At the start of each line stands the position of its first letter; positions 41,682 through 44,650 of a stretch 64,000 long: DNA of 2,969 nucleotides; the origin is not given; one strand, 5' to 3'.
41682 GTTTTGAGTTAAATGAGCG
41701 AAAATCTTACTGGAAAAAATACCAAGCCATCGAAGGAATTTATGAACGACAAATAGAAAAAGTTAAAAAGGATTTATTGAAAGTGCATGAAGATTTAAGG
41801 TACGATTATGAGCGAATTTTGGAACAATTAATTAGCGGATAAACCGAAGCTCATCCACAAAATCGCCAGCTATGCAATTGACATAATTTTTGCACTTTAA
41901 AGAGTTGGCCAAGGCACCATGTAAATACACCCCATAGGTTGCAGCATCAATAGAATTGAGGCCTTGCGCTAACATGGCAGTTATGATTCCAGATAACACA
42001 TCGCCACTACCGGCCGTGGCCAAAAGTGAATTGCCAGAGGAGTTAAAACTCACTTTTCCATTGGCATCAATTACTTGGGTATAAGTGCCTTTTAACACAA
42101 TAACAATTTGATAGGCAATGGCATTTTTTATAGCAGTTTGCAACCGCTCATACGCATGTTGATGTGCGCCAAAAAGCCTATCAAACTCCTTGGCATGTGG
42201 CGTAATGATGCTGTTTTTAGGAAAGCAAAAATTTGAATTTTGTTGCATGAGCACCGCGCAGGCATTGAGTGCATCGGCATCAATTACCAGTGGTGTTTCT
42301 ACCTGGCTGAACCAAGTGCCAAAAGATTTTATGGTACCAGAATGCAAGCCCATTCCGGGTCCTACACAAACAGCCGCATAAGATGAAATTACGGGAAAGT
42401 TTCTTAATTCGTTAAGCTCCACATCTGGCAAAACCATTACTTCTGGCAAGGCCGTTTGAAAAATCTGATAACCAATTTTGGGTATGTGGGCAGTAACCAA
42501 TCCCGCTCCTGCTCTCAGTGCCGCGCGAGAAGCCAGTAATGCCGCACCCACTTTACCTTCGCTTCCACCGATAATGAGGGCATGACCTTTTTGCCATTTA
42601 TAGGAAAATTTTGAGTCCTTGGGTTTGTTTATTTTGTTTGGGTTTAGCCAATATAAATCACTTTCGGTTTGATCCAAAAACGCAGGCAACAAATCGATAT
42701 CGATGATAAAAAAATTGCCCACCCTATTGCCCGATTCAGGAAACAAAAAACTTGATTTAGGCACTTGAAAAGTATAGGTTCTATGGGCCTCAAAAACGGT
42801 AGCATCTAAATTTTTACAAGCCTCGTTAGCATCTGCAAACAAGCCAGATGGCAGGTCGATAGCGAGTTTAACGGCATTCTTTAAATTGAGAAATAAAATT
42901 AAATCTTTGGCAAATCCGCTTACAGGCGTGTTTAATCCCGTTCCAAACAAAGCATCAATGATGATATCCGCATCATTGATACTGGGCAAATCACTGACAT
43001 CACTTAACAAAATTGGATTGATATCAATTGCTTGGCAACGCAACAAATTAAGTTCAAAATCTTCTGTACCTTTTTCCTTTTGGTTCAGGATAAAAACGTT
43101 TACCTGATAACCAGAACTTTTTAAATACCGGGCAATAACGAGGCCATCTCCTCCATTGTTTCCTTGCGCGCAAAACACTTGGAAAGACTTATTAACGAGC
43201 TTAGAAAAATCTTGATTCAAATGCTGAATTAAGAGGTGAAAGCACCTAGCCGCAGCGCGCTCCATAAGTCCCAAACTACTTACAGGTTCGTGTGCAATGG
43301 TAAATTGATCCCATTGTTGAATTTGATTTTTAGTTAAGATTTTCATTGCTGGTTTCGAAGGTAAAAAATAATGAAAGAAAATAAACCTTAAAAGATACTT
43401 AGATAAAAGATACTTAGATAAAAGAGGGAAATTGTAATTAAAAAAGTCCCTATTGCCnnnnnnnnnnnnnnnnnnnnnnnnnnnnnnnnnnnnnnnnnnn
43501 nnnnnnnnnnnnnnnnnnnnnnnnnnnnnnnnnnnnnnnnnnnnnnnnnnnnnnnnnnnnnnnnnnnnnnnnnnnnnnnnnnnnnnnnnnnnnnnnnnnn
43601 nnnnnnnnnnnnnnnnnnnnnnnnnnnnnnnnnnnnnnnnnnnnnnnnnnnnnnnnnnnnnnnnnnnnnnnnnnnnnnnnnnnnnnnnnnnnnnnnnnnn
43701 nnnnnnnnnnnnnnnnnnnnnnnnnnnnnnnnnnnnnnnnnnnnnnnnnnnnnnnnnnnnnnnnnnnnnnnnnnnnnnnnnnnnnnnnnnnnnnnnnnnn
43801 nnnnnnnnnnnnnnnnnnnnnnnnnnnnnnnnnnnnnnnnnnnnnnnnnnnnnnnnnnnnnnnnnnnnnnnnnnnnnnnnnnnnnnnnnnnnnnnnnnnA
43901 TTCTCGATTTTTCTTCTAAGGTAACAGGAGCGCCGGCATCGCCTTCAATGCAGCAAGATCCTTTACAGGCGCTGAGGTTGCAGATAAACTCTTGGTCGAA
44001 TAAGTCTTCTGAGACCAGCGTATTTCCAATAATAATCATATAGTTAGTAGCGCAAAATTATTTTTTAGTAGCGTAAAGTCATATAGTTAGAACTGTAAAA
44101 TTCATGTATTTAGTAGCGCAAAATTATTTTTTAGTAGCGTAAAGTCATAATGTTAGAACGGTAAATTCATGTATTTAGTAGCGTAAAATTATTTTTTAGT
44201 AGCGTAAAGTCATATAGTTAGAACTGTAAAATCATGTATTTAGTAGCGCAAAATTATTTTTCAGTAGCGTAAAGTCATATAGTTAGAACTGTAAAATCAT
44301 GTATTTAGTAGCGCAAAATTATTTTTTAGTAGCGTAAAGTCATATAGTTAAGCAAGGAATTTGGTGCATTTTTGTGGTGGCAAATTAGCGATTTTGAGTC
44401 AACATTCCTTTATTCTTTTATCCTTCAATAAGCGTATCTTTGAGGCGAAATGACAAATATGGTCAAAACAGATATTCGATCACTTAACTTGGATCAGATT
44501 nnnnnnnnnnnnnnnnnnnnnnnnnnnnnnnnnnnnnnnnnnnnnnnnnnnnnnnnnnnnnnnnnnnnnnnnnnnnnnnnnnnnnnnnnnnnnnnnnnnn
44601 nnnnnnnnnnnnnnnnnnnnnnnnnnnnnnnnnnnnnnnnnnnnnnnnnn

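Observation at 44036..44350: ~65-bp tandem repeat (~4.8 copies) in a divergent promoter region that re-copies the DUF3109 start-codon context and a perfect -7 promoter box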

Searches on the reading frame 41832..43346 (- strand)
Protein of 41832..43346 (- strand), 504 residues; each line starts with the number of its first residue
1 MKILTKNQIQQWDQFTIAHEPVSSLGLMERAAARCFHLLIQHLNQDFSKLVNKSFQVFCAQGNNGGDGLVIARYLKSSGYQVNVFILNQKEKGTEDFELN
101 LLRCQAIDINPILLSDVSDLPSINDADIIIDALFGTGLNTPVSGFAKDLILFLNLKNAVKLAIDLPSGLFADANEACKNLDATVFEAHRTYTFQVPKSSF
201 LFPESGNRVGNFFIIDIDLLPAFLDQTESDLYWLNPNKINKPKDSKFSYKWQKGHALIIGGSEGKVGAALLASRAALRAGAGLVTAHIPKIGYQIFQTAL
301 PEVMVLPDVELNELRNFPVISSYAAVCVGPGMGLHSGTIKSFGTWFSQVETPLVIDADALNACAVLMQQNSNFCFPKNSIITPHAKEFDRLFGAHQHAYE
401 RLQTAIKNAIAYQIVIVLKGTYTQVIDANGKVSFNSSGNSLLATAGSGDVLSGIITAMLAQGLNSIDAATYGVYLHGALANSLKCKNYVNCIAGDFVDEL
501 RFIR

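Call 60: search_protein_families(library=pfam, proteins=[window:41832-43346:-], max_evalue=0.001)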
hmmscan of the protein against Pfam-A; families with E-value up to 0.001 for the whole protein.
window:41832-43346:- (504 aa): 4 families
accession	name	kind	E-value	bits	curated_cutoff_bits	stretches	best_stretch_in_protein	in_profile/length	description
PF01256.23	Carb_kinase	-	2.4e-52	178.2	27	1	256-492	1-232/242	NAD(P)H-hydrate dehydratase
PF03853.21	YjeF_N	-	3.4e-37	128.5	24.9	1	26-198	3-168/169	YjeF-related protein N-terminus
PF08543.17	Phos_pyr_kin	-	4.2e-08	33.3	27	1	370-488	112-241/246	Phosphomethylpyrimidine kinase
PF00294.29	PfkB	-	0.00011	22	25.8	0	374-474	180-284/302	pfkB family carbohydrate kinase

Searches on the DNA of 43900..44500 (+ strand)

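Call 29: search_rna_families(source=window, start=43900, end=44500, threshold=evalue, max_evalue=1)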
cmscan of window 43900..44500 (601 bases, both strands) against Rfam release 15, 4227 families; matches with E-value up to 1: 0.
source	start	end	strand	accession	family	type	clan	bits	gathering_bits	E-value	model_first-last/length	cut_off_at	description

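Call 35: search_dna_similar(query=window:44079-44274:+, collection=plasmids, mode=distant, max_evalue=0.01)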
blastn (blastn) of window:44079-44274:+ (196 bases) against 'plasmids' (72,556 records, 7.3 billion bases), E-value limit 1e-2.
No match.

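Call 36: search_dna_similar(query=window:44079-44274:+, collection=phages, mode=distant, max_evalue=0.01)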
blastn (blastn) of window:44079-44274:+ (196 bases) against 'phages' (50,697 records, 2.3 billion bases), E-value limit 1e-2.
No match.
